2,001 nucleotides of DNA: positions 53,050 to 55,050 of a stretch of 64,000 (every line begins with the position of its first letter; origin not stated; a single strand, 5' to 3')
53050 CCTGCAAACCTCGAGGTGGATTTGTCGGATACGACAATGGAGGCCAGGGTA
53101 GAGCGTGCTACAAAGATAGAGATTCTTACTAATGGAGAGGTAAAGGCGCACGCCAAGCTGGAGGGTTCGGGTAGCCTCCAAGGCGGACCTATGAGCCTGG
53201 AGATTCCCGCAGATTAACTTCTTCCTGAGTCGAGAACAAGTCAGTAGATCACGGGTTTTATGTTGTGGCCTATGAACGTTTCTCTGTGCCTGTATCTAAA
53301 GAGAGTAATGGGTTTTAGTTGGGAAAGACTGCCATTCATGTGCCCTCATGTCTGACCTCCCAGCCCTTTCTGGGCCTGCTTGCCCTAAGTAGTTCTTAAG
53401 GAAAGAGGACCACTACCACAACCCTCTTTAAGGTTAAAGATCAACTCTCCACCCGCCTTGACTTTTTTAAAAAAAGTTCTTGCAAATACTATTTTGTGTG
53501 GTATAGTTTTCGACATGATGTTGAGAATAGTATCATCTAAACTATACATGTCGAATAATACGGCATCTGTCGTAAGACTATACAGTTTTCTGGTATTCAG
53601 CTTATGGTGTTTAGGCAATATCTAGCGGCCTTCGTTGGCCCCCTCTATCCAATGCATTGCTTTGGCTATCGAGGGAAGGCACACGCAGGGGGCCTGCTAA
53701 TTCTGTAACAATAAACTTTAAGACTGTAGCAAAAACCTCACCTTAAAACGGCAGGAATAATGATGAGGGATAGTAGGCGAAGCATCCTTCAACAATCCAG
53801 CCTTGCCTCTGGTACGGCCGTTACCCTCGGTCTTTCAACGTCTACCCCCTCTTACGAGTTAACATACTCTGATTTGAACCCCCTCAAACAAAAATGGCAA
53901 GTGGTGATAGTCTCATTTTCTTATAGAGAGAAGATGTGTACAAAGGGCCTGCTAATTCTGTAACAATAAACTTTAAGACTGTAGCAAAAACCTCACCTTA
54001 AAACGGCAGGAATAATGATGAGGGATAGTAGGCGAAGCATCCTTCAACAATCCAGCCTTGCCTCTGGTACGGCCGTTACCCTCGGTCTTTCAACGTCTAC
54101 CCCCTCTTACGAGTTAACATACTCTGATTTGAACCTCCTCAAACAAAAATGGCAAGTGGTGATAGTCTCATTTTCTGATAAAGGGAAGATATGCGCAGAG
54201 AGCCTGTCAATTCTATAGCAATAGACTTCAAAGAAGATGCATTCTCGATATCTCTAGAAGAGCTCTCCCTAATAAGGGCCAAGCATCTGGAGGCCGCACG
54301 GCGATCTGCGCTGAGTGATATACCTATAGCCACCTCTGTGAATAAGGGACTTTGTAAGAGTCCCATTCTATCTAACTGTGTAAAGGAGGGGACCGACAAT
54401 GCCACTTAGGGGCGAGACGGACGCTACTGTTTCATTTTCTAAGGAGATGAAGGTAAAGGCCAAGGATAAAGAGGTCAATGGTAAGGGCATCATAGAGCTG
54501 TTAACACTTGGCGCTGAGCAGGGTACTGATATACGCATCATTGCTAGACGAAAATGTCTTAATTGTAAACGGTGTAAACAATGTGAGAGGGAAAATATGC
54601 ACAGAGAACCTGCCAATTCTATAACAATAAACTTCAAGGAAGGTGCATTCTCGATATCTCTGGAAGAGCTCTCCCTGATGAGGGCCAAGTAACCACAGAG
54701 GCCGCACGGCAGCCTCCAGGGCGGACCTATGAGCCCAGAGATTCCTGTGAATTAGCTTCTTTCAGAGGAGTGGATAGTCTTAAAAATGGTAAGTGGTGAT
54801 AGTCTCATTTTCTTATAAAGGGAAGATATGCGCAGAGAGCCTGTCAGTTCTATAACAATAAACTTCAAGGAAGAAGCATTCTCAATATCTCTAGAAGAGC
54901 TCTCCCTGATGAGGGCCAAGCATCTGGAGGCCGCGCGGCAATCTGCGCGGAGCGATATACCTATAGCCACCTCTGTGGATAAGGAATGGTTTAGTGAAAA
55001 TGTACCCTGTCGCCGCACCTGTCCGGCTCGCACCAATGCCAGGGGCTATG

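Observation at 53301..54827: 1.5-kb junction between the two clusters is a patchwork of fragments from at least five different genes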

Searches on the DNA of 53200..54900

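Call 58: search_rna_families(source=window, start=53200, end=54900, threshold=evalue, max_evalue=1)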
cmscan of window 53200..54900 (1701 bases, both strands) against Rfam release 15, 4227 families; matches with E-value up to 1: 0.
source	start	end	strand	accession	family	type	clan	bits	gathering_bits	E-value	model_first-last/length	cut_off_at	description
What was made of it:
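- No Rfam family matches (call 58).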

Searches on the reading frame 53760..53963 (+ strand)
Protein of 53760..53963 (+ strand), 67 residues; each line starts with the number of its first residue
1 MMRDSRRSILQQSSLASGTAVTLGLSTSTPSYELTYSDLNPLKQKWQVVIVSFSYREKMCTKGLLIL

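Call 32: find_homologous_proteins(query=A2, max_evalue=10)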
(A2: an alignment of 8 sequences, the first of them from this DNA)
Query A2 (8 sequences) (67 aa, profile of the alignment): 3 proteins with E <= 10 among 937 candidates.
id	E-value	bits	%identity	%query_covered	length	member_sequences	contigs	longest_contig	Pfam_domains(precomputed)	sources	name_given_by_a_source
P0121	3.3e-29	118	48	88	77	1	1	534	-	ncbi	-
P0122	7.1e-25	104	43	100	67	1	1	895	-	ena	-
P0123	2.0e-21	93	62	55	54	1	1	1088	-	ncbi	-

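Call 35: find_encoding_contigs(protein=P0122, flank=10000, max_places=5)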
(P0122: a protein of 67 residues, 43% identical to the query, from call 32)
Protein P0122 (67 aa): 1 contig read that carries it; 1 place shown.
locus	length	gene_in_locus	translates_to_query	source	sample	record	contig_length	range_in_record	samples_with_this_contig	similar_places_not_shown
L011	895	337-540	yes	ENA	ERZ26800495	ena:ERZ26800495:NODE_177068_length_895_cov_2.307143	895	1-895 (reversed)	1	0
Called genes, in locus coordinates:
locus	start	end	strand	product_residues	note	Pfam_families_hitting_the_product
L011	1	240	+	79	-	?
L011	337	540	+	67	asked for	-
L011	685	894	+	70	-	?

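Call 36: find_encoding_contigs(protein=P0123, flank=10000, max_places=5)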
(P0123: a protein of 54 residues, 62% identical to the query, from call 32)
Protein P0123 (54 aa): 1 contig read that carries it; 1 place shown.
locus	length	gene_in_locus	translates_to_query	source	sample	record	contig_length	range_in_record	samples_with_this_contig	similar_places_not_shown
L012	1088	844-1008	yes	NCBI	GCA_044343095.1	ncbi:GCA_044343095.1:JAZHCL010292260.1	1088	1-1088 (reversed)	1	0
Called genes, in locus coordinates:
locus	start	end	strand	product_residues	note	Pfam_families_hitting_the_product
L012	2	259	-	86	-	?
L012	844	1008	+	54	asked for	-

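Call 52: search_protein_representatives(alignment_id=A3)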
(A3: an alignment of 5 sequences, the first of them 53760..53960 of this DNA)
Query: 5 sequences, 66 profile positions. Proteins with E-value up to 0.001 (for the whole library): 3; up to 1e-10: 3; up to 1e-30: 1. The best 3 are listed.
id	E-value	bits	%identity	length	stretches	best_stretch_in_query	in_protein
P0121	4.7e-31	122.7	-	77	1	1-66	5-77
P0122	1.4e-30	121.2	-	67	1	1-66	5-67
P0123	4.3e-24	100.4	-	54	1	2-60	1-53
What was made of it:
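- No parent for the Tat-like ORF (calls 32, 52).
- Tried and rejected: A parent gene for the Tat-like ORF was sought with a profile in 5.8 billion proteins (call 32) and exhaustively in 1.84 billion representatives (call 52).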

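Call 59: search_protein_families(library=pfam, proteins=[window:53760-53963:+], max_evalue=0.01)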
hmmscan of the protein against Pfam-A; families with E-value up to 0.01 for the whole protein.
window:53760-53963:+ (67 aa): 0 families

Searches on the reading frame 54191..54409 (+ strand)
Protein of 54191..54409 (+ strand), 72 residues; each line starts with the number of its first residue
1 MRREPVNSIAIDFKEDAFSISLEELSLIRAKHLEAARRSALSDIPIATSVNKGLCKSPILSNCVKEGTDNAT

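Call 40: find_encoding_contigs(protein=window:54191-54409:+, flank=10000, max_places=10)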
Protein window:54191-54409:+ (72 aa): no gene with exactly this product is on record in the collection.

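Call 59: search_protein_families(library=pfam, proteins=[window:54191-54409:+], max_evalue=0.01)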
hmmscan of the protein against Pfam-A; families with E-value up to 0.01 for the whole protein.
window:54191-54409:+ (72 aa): 0 families
